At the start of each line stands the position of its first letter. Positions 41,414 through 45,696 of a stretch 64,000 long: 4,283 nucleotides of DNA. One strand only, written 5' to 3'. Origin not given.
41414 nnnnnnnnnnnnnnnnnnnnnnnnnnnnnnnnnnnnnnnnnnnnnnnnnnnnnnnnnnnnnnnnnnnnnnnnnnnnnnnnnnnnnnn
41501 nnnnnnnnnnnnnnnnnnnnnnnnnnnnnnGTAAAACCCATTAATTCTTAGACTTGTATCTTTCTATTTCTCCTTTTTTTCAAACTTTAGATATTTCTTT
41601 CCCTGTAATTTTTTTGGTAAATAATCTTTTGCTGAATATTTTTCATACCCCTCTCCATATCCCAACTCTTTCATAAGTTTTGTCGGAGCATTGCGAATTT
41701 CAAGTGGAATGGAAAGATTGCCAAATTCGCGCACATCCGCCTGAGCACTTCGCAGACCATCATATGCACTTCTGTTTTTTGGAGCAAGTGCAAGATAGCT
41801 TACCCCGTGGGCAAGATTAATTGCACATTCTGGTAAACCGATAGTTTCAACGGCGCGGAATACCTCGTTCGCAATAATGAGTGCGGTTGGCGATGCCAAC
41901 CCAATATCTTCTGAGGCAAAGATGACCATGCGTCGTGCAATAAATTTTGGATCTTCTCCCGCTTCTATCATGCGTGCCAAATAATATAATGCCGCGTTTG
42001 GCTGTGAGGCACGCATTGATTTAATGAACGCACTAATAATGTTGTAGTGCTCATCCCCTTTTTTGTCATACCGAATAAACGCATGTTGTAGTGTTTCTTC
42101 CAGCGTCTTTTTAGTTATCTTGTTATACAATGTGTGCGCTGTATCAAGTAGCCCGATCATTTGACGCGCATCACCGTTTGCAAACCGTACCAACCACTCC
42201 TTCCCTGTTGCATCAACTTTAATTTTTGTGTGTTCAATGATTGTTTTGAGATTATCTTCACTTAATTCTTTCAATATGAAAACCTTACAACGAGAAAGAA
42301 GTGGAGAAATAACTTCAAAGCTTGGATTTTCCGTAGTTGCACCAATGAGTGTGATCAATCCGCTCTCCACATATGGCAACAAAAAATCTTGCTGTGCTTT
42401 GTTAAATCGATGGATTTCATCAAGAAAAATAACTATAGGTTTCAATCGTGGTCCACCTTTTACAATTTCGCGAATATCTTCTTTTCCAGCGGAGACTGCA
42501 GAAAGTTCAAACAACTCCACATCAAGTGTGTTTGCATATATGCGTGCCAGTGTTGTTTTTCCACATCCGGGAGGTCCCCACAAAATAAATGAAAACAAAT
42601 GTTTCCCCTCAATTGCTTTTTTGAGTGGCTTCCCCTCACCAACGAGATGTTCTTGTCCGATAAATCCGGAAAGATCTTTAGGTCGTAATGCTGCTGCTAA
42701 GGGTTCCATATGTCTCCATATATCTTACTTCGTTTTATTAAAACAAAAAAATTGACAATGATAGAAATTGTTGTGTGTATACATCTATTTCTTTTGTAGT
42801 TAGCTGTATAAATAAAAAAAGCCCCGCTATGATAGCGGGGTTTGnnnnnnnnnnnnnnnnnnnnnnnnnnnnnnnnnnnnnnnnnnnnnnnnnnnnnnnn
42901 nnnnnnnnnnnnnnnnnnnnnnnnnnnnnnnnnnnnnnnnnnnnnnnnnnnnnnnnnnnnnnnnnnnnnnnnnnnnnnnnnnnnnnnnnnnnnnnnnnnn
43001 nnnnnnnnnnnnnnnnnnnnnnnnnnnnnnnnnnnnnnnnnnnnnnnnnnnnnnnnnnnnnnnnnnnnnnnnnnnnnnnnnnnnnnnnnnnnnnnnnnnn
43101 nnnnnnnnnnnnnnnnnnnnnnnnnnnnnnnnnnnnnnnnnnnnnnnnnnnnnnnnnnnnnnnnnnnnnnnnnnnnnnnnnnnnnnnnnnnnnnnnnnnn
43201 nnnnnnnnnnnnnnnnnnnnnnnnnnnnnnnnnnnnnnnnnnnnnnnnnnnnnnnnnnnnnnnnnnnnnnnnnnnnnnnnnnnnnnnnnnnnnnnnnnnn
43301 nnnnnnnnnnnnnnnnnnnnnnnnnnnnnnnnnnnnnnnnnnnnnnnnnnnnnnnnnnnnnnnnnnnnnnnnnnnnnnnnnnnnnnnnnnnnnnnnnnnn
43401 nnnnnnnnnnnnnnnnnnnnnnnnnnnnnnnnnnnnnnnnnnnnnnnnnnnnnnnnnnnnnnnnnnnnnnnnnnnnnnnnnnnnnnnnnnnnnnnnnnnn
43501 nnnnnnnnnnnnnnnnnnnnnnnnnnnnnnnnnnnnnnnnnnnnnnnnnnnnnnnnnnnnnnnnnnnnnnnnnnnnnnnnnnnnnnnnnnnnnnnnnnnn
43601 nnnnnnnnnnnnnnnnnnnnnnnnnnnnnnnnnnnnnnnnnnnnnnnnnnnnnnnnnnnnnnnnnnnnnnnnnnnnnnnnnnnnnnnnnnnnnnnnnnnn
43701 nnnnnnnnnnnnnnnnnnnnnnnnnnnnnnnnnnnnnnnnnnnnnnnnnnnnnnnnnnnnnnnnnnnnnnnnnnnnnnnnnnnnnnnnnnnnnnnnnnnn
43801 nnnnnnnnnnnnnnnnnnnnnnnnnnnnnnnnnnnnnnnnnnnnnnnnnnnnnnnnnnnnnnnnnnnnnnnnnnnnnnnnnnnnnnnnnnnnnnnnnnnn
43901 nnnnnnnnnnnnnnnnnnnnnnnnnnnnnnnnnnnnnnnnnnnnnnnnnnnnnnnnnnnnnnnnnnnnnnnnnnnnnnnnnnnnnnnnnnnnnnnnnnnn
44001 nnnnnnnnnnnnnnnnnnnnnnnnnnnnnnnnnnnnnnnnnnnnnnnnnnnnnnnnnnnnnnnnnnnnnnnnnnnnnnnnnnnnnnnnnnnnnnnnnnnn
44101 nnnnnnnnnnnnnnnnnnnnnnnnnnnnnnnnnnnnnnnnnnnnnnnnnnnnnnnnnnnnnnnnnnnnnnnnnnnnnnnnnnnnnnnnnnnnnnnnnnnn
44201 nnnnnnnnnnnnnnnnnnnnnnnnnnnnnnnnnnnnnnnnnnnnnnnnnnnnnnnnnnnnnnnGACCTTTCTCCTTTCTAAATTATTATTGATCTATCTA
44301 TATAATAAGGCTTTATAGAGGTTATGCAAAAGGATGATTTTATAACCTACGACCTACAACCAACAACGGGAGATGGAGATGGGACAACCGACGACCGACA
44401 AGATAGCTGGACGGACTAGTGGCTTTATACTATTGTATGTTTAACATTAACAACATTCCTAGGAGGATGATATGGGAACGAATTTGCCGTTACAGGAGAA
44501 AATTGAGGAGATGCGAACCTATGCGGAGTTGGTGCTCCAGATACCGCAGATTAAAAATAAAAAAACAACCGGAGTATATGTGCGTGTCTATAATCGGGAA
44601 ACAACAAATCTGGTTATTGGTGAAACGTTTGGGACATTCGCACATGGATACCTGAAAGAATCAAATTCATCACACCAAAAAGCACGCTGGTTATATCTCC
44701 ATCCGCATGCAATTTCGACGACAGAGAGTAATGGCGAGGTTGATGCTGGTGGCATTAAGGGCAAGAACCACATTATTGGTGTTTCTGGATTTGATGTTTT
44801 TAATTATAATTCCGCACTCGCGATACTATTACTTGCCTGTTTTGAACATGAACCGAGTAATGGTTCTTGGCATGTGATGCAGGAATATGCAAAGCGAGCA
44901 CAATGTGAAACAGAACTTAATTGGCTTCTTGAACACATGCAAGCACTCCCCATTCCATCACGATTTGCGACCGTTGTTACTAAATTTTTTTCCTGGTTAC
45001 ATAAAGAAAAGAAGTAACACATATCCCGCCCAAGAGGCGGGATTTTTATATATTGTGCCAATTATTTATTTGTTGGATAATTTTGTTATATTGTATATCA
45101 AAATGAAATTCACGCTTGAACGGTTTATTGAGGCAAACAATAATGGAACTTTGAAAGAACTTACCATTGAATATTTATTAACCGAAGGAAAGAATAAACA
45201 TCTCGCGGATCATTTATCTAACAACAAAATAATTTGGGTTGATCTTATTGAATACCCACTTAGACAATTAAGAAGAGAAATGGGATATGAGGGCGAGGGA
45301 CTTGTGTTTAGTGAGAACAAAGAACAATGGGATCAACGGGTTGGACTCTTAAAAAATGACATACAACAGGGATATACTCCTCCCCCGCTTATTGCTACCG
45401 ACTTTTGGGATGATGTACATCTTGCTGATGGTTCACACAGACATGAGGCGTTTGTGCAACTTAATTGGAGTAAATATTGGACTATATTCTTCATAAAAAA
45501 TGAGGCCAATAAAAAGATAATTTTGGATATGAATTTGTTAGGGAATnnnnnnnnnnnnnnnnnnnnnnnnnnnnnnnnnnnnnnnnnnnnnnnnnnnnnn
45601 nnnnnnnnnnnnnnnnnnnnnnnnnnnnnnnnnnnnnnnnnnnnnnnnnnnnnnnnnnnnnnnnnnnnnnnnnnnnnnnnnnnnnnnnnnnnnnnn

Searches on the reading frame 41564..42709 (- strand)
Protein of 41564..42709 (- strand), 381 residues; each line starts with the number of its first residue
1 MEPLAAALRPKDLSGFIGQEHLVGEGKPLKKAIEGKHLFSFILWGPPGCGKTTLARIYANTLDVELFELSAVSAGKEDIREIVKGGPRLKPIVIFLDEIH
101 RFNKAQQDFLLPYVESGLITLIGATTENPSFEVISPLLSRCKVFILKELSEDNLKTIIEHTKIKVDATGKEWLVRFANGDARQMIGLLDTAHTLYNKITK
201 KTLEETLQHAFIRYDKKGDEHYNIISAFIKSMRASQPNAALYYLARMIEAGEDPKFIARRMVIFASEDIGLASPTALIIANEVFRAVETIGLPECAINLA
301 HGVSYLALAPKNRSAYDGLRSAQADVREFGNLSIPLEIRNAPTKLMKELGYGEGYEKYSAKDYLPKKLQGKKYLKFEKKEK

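Call 85: search_protein_families(library=pfam, proteins=[window:41564-42709:-], max_evalue=0.01)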
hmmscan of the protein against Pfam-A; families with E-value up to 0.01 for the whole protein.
window:41564-42709:- (381 aa): 15 families
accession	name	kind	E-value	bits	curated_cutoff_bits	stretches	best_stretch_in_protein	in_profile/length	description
PF12002.13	MgsA_C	-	2.6e-51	174.3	27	1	235-379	2-153/167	MgsA AAA+ ATPase C terminal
PF16193.11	AAA_assoc_2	-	9e-23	80.8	34.3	1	160-233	2-81/81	AAA C-terminal domain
PF00004.35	AAA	-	8.1e-18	65.6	21.2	1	42-147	2-129/131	ATPase family associated with various cellular activities (AAA)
PF05496.18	RuvB_N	-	1.7e-13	51.1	27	1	8-121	1-115/159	Holliday junction DNA helicase RuvB P-loop domain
PF07728.20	AAA_5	-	5.9e-07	30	22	1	41-117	2-93/139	AAA domain (dynein-related subfamily)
PF01078.27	Mg_chelatase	-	1.3e-05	25.2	20.3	1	27-59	13-43/207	Magnesium chelatase, subunit ChlI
PF13191.12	AAA_16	-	2e-05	25.6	32.6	0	40-63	26-49/167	AAA ATPase domain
PF13401.12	AAA_22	-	3e-05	24.8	27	1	42-67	9-37/130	AAA domain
PF13173.12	AAA_14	-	0.00015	22.2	27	1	42-107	6-79/129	AAA domain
PF20720.3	nSTAND3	-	0.00069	19.8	27.2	1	42-99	21-74/155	Novel STAND NTPase 3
PF07724.20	AAA_2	-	0.0008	19.9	27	0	38-120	3-105/166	AAA domain (Cdc48 subfamily)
PF00158.32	Sigma54_activat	-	0.0016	18.6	20.2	0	93-129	96-132/168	Sigma-54 interaction domain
PF01443.25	Viral_helicase1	-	0.004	17.4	21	1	45-123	5-92/228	Viral superfamily 1 RNA helicase core domain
PF24389.1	ORC-CDC6-like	-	0.0054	15.9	27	0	41-58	35-52/571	ORC-CDC6-like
PF25361.1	AAA_lid_RFC1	-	0.0064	16.4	34.9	0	153-193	7-47/59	RFC1-like, AAA+ ATPase lid domain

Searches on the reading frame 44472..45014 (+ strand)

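Call 4: search_protein_families(library=pfam, proteins=[window:44472-45014:+], max_evalue=1)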
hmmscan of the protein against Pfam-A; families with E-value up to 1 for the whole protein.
window:44472-45014:+ (181 aa): 0 families

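Call 5: search_protein_families(library=ncbifam, proteins=[window:44472-45014:+], max_evalue=1)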
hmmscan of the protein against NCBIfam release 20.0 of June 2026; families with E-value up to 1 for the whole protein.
window:44472-45014:+ (181 aa): 2 families
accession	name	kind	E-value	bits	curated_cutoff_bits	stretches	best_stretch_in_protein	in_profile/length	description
NF052661.1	ESXSecYukDBac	equivalog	0.02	14.8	100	1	13-44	26-57/79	ESX secretion system protein YukD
NF052474.1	pept_arginase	exception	0.13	11.7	350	1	28-82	97-149/287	peptide arginase, FlmR/OhkR family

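Call 41: search_protein_families(library=padloc, proteins=[window:44472-45014:+], max_evalue=1)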
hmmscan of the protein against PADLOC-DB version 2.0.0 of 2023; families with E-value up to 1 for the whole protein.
window:44472-45014:+ (181 aa): 0 families

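Call 42: search_protein_families(library=phrogs, proteins=[window:44472-45014:+], max_evalue=1)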
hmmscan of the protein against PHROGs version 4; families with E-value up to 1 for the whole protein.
window:44472-45014:+ (181 aa): 0 families

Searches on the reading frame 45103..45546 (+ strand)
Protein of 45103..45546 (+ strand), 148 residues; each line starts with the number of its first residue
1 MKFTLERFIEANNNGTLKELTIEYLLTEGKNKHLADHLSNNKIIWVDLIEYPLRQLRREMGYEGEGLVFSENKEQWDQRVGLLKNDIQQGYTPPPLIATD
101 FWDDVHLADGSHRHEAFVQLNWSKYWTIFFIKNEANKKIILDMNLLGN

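Call 41: search_protein_families(library=padloc, proteins=[window:45103-45546:+], max_evalue=1)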
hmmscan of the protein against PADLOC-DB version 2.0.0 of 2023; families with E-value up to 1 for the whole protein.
window:45103-45546:+ (148 aa): 0 families

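Call 42: search_protein_families(library=phrogs, proteins=[window:45103-45546:+], max_evalue=1)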
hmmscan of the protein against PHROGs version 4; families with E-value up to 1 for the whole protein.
window:45103-45546:+ (148 aa): 2 families
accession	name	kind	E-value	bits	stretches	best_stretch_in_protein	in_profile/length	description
phrog_1033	-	DNA, RNA and nucleotide metabolism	0.0099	16.7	1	41-121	26-100/334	ParB-like partition protein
phrog_30317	-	unknown function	0.074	14.5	1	16-62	34-80/119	-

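Call 72: search_protein_families(library=pfam, proteins=[window:45103-45546:+], max_evalue=0.01)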
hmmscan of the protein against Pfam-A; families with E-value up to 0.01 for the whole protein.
window:45103-45546:+ (148 aa): 0 families
